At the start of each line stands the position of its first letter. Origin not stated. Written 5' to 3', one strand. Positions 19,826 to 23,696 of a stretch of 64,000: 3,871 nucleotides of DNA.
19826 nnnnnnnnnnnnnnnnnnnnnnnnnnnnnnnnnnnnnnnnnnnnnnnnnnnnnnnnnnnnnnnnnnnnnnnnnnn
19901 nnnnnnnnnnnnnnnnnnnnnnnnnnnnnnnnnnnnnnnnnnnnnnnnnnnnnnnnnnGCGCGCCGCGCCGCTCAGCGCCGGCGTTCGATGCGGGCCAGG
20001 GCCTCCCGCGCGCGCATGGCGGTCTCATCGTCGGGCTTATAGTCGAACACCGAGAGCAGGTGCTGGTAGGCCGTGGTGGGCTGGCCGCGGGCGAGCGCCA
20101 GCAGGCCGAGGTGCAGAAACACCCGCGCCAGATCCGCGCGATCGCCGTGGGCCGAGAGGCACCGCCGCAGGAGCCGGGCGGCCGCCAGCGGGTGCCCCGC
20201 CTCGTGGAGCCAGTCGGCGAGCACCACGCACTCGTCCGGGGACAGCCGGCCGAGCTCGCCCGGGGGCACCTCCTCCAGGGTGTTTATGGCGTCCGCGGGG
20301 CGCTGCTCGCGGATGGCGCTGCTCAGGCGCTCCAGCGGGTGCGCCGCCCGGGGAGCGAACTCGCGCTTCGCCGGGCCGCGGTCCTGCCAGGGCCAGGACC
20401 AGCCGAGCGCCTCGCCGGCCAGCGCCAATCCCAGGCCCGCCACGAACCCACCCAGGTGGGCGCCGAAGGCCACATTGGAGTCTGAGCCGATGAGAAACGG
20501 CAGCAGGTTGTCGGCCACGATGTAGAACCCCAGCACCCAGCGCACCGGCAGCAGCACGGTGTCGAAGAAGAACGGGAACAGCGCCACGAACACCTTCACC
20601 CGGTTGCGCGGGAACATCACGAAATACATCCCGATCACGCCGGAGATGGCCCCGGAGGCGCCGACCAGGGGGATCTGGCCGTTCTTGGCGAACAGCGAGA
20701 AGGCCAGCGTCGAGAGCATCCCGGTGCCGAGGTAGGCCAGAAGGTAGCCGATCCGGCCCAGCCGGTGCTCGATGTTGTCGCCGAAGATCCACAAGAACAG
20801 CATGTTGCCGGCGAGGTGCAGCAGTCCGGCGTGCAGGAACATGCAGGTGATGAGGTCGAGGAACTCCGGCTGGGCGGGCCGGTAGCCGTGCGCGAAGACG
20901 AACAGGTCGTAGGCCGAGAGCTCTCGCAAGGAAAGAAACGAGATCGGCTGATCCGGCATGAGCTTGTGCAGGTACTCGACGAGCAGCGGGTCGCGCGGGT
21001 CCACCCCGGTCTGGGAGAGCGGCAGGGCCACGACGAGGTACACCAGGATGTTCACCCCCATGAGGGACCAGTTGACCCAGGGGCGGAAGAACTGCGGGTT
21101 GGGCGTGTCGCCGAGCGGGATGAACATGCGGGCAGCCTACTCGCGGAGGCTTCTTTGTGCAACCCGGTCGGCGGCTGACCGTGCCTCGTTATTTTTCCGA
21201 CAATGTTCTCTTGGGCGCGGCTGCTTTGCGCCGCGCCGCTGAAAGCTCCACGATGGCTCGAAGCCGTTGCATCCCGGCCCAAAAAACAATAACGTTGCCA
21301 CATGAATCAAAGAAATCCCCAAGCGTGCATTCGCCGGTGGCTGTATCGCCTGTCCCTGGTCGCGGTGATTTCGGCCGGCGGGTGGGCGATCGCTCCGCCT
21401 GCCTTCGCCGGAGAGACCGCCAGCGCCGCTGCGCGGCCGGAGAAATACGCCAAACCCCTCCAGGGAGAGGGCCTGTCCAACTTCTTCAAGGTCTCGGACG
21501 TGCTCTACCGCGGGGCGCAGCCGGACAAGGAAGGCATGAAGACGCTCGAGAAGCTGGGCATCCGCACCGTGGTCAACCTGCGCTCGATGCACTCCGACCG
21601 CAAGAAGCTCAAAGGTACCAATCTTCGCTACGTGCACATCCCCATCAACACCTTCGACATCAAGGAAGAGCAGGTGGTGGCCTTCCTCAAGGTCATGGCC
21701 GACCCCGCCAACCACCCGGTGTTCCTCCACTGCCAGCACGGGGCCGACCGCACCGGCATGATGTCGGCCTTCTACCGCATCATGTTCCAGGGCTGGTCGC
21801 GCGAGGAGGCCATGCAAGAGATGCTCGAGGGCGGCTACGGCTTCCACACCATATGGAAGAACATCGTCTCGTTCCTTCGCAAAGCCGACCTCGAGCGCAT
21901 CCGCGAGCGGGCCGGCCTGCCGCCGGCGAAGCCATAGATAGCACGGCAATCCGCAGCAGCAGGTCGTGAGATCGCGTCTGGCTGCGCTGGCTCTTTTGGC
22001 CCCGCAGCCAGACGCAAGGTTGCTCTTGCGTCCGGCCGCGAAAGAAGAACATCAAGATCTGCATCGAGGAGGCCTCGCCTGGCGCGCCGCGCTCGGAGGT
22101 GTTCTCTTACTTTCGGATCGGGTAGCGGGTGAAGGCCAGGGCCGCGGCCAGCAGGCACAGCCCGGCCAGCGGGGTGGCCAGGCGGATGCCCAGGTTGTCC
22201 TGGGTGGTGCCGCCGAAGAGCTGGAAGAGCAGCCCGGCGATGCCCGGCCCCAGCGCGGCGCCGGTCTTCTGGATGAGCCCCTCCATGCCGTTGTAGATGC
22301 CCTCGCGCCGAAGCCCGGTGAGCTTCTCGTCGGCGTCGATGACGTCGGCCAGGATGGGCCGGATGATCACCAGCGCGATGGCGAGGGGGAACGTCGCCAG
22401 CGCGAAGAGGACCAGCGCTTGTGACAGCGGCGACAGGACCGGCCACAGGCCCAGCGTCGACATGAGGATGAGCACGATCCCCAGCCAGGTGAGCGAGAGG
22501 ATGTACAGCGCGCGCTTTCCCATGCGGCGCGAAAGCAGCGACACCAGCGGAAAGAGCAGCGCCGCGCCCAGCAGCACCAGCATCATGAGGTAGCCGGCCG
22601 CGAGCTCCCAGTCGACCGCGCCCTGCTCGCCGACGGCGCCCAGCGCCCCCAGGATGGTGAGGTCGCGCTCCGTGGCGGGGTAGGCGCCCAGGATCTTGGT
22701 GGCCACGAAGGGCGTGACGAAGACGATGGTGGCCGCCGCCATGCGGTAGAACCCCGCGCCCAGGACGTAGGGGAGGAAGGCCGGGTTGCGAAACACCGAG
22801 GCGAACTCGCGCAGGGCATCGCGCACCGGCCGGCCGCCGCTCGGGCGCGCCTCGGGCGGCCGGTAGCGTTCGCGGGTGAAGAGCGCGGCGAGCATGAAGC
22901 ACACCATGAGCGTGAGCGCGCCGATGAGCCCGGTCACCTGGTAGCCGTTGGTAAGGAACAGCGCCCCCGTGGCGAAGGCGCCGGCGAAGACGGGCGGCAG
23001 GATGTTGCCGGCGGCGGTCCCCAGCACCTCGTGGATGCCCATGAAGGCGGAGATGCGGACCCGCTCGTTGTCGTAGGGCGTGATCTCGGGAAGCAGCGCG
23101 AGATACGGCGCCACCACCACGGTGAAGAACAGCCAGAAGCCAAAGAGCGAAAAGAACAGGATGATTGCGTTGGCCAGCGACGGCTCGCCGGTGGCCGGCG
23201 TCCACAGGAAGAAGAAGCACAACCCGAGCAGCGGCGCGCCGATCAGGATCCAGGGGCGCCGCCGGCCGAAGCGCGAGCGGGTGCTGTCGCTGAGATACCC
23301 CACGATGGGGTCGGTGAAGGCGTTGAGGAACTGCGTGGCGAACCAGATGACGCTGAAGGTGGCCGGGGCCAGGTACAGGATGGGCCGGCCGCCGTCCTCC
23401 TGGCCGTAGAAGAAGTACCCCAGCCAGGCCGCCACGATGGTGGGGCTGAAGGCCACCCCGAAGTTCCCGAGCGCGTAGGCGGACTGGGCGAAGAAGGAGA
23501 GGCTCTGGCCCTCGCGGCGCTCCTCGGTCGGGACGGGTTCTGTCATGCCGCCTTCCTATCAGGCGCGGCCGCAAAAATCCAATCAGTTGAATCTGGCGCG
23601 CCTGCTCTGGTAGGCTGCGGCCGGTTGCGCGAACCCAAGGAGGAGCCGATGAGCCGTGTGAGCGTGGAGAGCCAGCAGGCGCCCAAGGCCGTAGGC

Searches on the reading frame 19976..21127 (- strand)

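Call 46: search_protein_families(library=pfam, proteins=[window:19976-21127:-], max_evalue=0.001)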
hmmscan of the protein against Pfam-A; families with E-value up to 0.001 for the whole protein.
window:19976-21127:- (384 aa): 1 family
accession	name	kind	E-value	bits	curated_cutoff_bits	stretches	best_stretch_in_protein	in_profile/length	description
PF01694.28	Rhomboid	-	5e-33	114.7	22.6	1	88-236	3-138/143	Rhomboid domain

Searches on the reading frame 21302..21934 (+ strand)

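Call 46: search_protein_families(library=pfam, proteins=[window:21302-21934:+], max_evalue=0.001)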
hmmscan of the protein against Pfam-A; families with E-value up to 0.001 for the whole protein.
window:21302-21934:+ (211 aa): 7 families
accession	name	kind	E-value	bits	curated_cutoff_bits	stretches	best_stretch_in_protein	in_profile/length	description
PF22741.1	PTP-NADK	-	7.1e-19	68.2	27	1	67-173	29-144/163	DSP-PTPase phosphatase fused to NAD+ Kinase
PF03162.18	Y_phosphatase2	-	2.8e-15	56.7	27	1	59-173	5-126/165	Tyrosine phosphatase family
PF13350.11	Y_phosphatase3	-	3.3e-13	50.6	22.2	1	67-183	27-173/240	Tyrosine phosphatase family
PF22785.1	Tc-R-P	-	3.2e-11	44.1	27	1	69-160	6-102/106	Polymorphic toxin system, DSP-PTPase phosphatase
PF22784.1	PTP-SAK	-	1.5e-09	38.5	27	1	76-170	21-119/153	Swiss Army Knife protein, DSP-PTPase phosphatase domain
PF00782.25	DSPc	-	1.5e-09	38.2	33.5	1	68-172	1-108/133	Dual specificity phosphatase, catalytic domain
PF14566.11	PTPlike_phytase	-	2.2e-05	25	27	1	92-161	86-157/158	Inositol hexakisphosphate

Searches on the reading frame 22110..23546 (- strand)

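Call 46: search_protein_families(library=pfam, proteins=[window:22110-23546:-], max_evalue=0.001)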
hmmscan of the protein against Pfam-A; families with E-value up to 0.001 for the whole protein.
window:22110-23546:- (479 aa): 2 families
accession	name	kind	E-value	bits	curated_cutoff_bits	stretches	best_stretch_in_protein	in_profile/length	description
PF13347.12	MFS_2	-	8.6e-60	202.9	27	2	24-289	2-258/427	MFS/sugar transport protein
PF07690.21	MFS_1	-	1.4e-19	70.7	33.4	2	26-291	12-236/347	Major Facilitator Superfamily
